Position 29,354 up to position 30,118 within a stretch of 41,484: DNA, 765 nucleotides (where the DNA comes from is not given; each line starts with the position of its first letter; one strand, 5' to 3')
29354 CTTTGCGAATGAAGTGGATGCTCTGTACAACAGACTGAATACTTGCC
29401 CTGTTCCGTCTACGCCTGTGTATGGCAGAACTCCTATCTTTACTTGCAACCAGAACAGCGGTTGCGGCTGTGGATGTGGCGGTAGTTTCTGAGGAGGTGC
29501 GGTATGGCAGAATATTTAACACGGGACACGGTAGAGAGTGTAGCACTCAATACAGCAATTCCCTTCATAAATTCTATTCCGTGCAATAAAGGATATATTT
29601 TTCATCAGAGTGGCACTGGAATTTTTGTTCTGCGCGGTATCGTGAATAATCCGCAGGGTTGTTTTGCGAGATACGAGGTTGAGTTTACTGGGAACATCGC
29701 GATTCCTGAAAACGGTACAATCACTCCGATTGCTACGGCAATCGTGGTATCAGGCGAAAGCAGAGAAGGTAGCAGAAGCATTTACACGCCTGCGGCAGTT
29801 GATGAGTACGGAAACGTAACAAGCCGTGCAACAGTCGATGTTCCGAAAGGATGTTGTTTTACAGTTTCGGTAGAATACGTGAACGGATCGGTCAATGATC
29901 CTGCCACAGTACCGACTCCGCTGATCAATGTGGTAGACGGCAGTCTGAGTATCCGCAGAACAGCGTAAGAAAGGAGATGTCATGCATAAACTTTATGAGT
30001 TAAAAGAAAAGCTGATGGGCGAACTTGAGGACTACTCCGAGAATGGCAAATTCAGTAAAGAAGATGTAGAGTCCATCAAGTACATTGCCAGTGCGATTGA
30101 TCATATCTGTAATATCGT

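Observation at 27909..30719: Six-gene orphan cassette between two terminators with no virion, lysis or replication signature; possible envelope or spore-surface module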

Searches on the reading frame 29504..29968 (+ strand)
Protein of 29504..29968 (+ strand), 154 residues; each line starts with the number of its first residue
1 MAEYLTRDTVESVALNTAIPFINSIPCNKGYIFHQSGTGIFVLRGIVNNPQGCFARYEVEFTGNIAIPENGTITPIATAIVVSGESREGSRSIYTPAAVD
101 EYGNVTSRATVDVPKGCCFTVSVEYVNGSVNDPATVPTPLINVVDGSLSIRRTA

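Call 6: search_protein_families(library=phrogs, proteins=[window:29504-29968:+], max_evalue=0.1)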
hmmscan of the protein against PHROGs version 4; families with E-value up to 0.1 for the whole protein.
window:29504-29968:+ (154 aa): 2 families
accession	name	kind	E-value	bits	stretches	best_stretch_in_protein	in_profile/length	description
phrog_20016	-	unknown function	1.8e-27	96.7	1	1-127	1-124/141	-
phrog_27998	-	tail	0.011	16.4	1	83-136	82-130/207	tail fiber protein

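Call 7: search_protein_families(library=pfam, proteins=[window:29504-29968:+], max_evalue=0.1)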
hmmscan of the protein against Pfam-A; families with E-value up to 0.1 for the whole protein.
window:29504-29968:+ (154 aa): 0 families

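Call 12: search_protein_families(library=padloc, proteins=[window:29504-29968:+], max_evalue=0.1)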
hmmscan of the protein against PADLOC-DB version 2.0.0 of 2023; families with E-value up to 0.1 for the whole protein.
window:29504-29968:+ (154 aa): 0 families

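Call 13: search_protein_families(library=ncbifam, proteins=[window:29504-29968:+], max_evalue=0.1)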
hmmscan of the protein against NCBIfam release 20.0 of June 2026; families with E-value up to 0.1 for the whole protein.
window:29504-29968:+ (154 aa): 0 families

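Call 40: search_solved_structures(query=A3, max_evalue=10, show_alignments=3)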
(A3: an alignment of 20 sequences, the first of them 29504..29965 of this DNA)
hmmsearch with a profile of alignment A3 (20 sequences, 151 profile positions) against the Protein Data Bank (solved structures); distinct sequences matched with E-value up to 10: 2.
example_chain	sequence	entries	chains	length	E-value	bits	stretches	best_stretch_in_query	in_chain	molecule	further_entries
5w2f_A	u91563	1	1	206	1.2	12.2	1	12-133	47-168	Eukaryotic translation initiation factor 2D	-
5oa9_A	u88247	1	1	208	1.2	12.1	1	12-133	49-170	Eukaryotic translation initiation factor 2D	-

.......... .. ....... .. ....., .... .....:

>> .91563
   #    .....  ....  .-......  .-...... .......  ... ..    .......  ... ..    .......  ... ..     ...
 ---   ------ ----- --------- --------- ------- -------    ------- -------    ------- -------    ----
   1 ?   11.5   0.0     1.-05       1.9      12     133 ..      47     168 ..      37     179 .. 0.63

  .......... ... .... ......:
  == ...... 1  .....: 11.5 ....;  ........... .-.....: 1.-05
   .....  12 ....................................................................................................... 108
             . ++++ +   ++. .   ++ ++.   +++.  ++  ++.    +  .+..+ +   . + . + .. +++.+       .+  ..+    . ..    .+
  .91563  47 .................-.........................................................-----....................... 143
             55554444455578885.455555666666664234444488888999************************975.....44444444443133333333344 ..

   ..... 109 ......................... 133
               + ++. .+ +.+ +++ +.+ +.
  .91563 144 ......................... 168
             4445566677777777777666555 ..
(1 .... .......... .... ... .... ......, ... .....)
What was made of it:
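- On BclA_C / C1q / TNF-like domain (g4): No PDB profile hit (call 40).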

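Call 42: find_homologous_proteins(query=A3, max_evalue=0.001)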
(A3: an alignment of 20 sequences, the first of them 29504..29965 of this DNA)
Query A3 (20 sequences) (154 aa, profile of the alignment): 5993 proteins with E <= 0.001 among 8000 candidates; the best 120 are listed.
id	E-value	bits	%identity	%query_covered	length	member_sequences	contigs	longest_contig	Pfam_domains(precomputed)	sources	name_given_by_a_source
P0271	1.4e-62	228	62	100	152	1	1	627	-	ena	-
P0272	1.6e-62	228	64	100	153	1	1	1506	-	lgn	-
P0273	2.5e-62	227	64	100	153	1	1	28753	-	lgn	-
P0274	2.5e-62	227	63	100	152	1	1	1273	-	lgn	-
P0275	2.8e-62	227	61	100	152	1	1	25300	-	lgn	-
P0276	4.0e-62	226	59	100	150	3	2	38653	-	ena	-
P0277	4.6e-62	226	63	100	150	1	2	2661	-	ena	-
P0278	5.2e-62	226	61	100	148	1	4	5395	-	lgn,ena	-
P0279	5.5e-62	226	62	100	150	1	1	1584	-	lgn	-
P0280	5.9e-62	226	60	100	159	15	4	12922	-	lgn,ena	-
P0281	7.6e-62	226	61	100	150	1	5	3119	-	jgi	-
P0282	7.9e-62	225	61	100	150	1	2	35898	-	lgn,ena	-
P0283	8.4e-62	225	63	100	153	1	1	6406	-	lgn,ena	-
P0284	9.3e-62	225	63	100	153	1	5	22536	-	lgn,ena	-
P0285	9.7e-62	225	61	100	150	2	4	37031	-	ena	-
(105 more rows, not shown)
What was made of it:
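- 29504..29968 (+): g4: standalone 154-aa TNF/C1q/BclA-C-terminal-like beta jelly-roll with conserved Cys (C27, CC117-118). At least 5993 homologues (call 42).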

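Call 50: search_dna_similar(query=window:29504-29965:+, collection=phages, mode=protein, max_rows=40, max_evalue=0.001)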
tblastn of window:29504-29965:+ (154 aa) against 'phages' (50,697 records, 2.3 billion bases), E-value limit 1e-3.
Records with a match: 15; places in all: 15; records where one place covers at least 80% of the query: 12.
Best place of each record, by identity: <60% 15.
By first word of the organism name: Bacteriophage 11; Dulem 3; Butyrivibrio 1.
By host as written in the record: - 11; Propithecus coquereli 2; Butyrivibrio fibrisolvens DSM 3071 1; Varecia variegata 1.
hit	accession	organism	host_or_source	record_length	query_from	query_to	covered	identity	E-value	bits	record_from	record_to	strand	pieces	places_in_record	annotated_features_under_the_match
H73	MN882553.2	Butyrivibrio virus Ceridwen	Butyrivibrio fibrisolvens DSM 3071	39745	1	154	100%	53.2%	1e-40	150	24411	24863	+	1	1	hypothetical protein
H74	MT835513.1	Bacteriophage sp.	human fecal samples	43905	1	154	100%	38.6%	9e-21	93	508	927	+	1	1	record has no annotation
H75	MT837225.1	Bacteriophage sp.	human fecal samples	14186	1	154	100%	38.3%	9e-23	99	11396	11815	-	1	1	record has no annotation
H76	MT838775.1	Bacteriophage sp.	human fecal samples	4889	1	124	81%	46.0%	1e-24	103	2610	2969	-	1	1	record has no annotation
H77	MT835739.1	Bacteriophage sp.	human fecal samples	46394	1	124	81%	46.0%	2e-24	103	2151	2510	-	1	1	record has no annotation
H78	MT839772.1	Bacteriophage sp.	human fecal samples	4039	1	124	81%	46.0%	2e-24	103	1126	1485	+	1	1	record has no annotation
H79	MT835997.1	Bacteriophage sp.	human fecal samples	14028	1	124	81%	46.0%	2e-24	103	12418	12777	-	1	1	record has no annotation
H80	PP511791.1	Dulem virus 39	Propithecus coquereli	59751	29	154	82%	43.7%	1e-21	96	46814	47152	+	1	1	hypothetical protein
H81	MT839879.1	Bacteriophage sp.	human fecal samples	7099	1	124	81%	42.7%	4e-21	94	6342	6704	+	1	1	record has no annotation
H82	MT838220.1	Bacteriophage sp.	human fecal samples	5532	1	124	81%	42.7%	6e-21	93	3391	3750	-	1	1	record has no annotation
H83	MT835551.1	Bacteriophage sp.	human fecal samples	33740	1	124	81%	41.9%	7e-22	96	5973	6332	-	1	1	record has no annotation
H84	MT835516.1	Bacteriophage sp.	human fecal samples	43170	1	129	84%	38.0%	2e-20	92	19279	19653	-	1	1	record has no annotation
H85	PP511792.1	Dulem virus 33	Propithecus coquereli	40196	5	124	78%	40.0%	8e-20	90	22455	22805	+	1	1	hypothetical protein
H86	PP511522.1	Dulem virus 35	Varecia variegata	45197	34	152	77%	36.1%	4e-10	62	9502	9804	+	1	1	hypothetical protein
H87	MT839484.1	Bacteriophage sp.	human fecal samples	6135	56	124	45%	42.0%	7e-8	56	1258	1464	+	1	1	record has no annotation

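Call 56: predict_structure(alignment_id=A5)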
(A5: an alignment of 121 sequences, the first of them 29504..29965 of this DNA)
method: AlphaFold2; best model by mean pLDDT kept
length: 154 residues; sequences in the alignment: 121
mean_pLDDT: 75.2   pTM: 0.67
mean pLDDT of the five models: 75.2, 68.3, 67.7, 66.7, 50.5
residues with pLDDT >= 90: 0; 70-90: 115; 50-70: 37; < 50: 2
segments of 3 or more residues with pLDDT < 50: none
pLDDT, mean of each block of 10 residues (from residue 1): 61 81 65 74 79 82 79 75 72 69 80 84 77 70 81 78
secondary structure, 60 per line:
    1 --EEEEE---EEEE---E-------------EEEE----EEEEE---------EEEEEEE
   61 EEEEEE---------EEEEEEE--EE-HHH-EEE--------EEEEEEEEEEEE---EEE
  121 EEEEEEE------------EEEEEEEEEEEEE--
elements in order: E3-7 E11-14 E32-35 E40-44 E54-66 E76-82 E92-94 E103-114 E118-127 E140-152
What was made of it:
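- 29504..29968 (+): AF2 pLDDT 75, pTM 0.67 (call 56).
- On BclA_C / C1q / TNF-like domain (g4): The model is of moderate confidence, pLDDT 75 (call 56).
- Checked: g4 is all-beta (call 56).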

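Call 59: fold_search(model_id=the predicted structure, library=pdb)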
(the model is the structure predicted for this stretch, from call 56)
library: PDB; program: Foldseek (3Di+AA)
matches with E <= 10: 1751; with E <= 0.001: 81
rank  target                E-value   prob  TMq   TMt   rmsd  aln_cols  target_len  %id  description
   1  9h38_L                9.1e-07  1.00  0.66  0.71   7.9       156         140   16  C-terminal domain of the F-ENA tip fibrillum F-BclA from Bacillus thuringiensis (released 2025-03-12)
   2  9h38_R                1.1e-06  1.00  0.66  0.71   7.8       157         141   16  C-terminal domain of the F-ENA tip fibrillum F-BclA from Bacillus thuringiensis (released 2025-03-12)
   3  9h38_B                1.4e-06  1.00  0.66  0.73   8.0       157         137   16  C-terminal domain of the F-ENA tip fibrillum F-BclA from Bacillus thuringiensis (released 2025-03-12)
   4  9h38_A                1.6e-06  1.00  0.62  0.68   8.2       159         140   16  C-terminal domain of the F-ENA tip fibrillum F-BclA from Bacillus thuringiensis (released 2025-03-12)
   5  9h38_M                1.7e-06  1.00  0.66  0.74   3.6       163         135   15  C-terminal domain of the F-ENA tip fibrillum F-BclA from Bacillus thuringiensis (released 2025-03-12)
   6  9h38_K                2.1e-06  1.00  0.64  0.70   8.1       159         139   16  C-terminal domain of the F-ENA tip fibrillum F-BclA from Bacillus thuringiensis (released 2025-03-12)
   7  9h38_S                8.7e-06  1.00  0.63  0.69   7.8       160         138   17  C-terminal domain of the F-ENA tip fibrillum F-BclA from Bacillus thuringiensis (released 2025-03-12)
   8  3twi_A                2.0e-05  1.00  0.66  0.73   3.4       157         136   13  Variable Lymphocyte Receptor Recognition of the Immunodominant Glycoprotein of Bacillus anthracis Spores (released 2012-03-14)
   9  3tyj                  2.5e-05  1.00  0.65  0.72   3.3       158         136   14  Bacillus collagen-like protein of anthracis P159S mutant (released 2012-03-14)
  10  4jdn_B                4.5e-05  1.00  0.54  0.58   9.1       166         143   11  Secreted Chlamydial Protein PGP3, C-terminal Domain (released 2013-06-05)
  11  2r6q                  5.6e-05  1.00  0.64  0.70   3.2       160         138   14  Crystal Structure of BclA-island Construct (released 2009-03-10)
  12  2z5w                  5.6e-05  1.00  0.64  0.71   3.3       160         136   14  tBclA, a recombinant spore surface protein from Bacillus anthracis (released 2008-04-22)
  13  1wck                  5.9e-05  1.00  0.63  0.70   3.3       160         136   13  Crystal structure of the C-terminal domain of BclA, the major antigen of the exosporium of the Bacillus anthracis spore. (released 2005-10-25)
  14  8d02                  8.0e-05  1.00  0.67  0.70   4.1       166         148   11  Crystal Structure of Bacillus anthracis BxpB (released 2023-05-24)
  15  9h3d_D                8.0e-05  1.00  0.67  0.69   4.3       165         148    8  F-ENA exosporium anchoring complex between ExsF and a peptide derived from the N-terminus of F-Anchor (released 2025-03-12)
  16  9k09_A                9.4e-05  1.00  0.58  0.28   5.2       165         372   12  Cyanophage A4 portal-tail complex (released 2025-04-09)
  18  8ke9_A                1.1e-04  1.00  0.58  0.44   5.4       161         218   14  The CBD domain of cyanophage A-1(L) short tail fiber (released 2024-04-10)
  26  1rj7_I                2.4e-04  1.00  0.64  0.69   3.6       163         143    7  Crystal structure of EDA-A1 (released 2003-12-09)
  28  1rj7_J                2.5e-04  1.00  0.70  0.75   2.9       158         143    8  Crystal structure of EDA-A1 (released 2003-12-09)
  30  7r1m_A                2.8e-04  1.00  0.65  0.64   4.7       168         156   10  Crystal structure of ExsFA, a Bacillus cereus spore exosporium protein (released 2023-02-15)
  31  9eul                  2.8e-04  1.00  0.59  0.27   5.0       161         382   12  Cryo-EM structure of Staphylococcus aureus bacteriophage phi812 central spike protein - knob and petal domains (released 2025-04-09)
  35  1rj7_K                3.6e-04  1.00  0.66  0.69   3.1       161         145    7  Crystal structure of EDA-A1 (released 2003-12-09)
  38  4qqp                  3.8e-04  1.00  0.64  0.74   3.0       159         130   11  Crystal structure of C1QL3 mutant D207A (released 2015-04-15)
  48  1rj7_H                4.9e-04  1.00  0.65  0.70   3.2       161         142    7  Crystal structure of EDA-A1 (released 2003-12-09)
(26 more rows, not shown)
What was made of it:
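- On BclA_C / C1q / TNF-like domain (g4): Foldseek: 9h38 at E 9e-7; 3twi, 1wck, 8d02, 7r1m, 1rj7 and 4qqp at TM 0.62-0.70 (call 59).
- Closest known: BclA C-terminal domain, BxpB/ExsFA/ExsF exosporium proteins, and the TNF/C1q superfamily. Same: Like BxpB/ExsF, it is a standalone domain of about 150 aa (call 59).
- g4 has the BclA-C/BxpB/ExsF fold (call 59).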

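Call 63: fold_search(model_id=the predicted structure, library=viral)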
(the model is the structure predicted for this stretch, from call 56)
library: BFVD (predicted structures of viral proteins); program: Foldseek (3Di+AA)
matches with E <= 10: 1895; with E <= 0.001: 254
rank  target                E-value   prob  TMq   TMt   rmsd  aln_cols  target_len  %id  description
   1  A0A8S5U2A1            4.9e-11  1.00  0.77  0.87   2.7       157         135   28  Uncharacterized protein [Siphoviridae sp. ctqzz19]
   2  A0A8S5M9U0            2.9e-08  1.00  0.73  0.80   3.0       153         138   14  Uncharacterized protein [Siphoviridae sp. ctv4j104]
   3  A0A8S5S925            6.0e-08  1.00  0.75  0.81   2.5       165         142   16  BclA protein [Phage sp. ctGns7]
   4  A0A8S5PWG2            1.6e-07  1.00  0.75  0.84   2.4       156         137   15  Uncharacterized protein [Myoviridae sp. ctWiL39]
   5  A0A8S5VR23            2.4e-07  1.00  0.75  0.84   1.8       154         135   19  (no name in the UniProt tables at hand)
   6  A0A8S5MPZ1            1.1e-06  1.00  0.74  0.86   2.4       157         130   14  Uncharacterized protein [Podoviridae sp. ctoqT5]
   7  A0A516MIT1            1.2e-06  1.00  0.63  0.28   4.3       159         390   16  (no name in the UniProt tables at hand)
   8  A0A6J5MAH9            2.1e-06  1.00  0.69  0.44   3.6       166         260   12  Uncharacterized protein [uncultured Caudovirales phage]
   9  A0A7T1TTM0            2.1e-06  1.00  0.57  0.49   5.9       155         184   15  Uncharacterized protein [Vibrio phage vB_VpP_DE17]
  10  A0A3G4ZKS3            3.2e-06  1.00  0.64  0.72   7.1       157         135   13  Uncharacterized protein [Terrestrivirus sp.]
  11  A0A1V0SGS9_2          3.2e-06  1.00  0.65  0.15   5.2       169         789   16  Collagen triple helix repeat containing protein [Hokovirus HKV1]
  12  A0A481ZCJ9            3.9e-06  1.00  0.58  0.34   5.0       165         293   13  Uncharacterized protein [Pithovirus LCPAC403]
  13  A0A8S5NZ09            5.3e-06  1.00  0.71  0.76   2.9       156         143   14  Uncharacterized protein [Siphoviridae sp. ctiMP24]
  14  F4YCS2                5.6e-06  1.00  0.65  0.51   5.0       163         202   12  (no name in the UniProt tables at hand)
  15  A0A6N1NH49            5.9e-06  1.00  0.57  0.38   8.6       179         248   15  Uncharacterized protein [Tupanvirus deep ocean]
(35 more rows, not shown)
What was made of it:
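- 29504..29968 (+): Foldseek PDB and BFVD results (calls 59, 63).
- On BclA_C / C1q / TNF-like domain (g4): BFVD hits at TM 0.73-0.77 (call 63).
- g4 fold: it also matches phage fibre and spike knobs (8ke9, 9k09, 9eul) and many small standalone gut-phage proteins (calls 59, 63).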
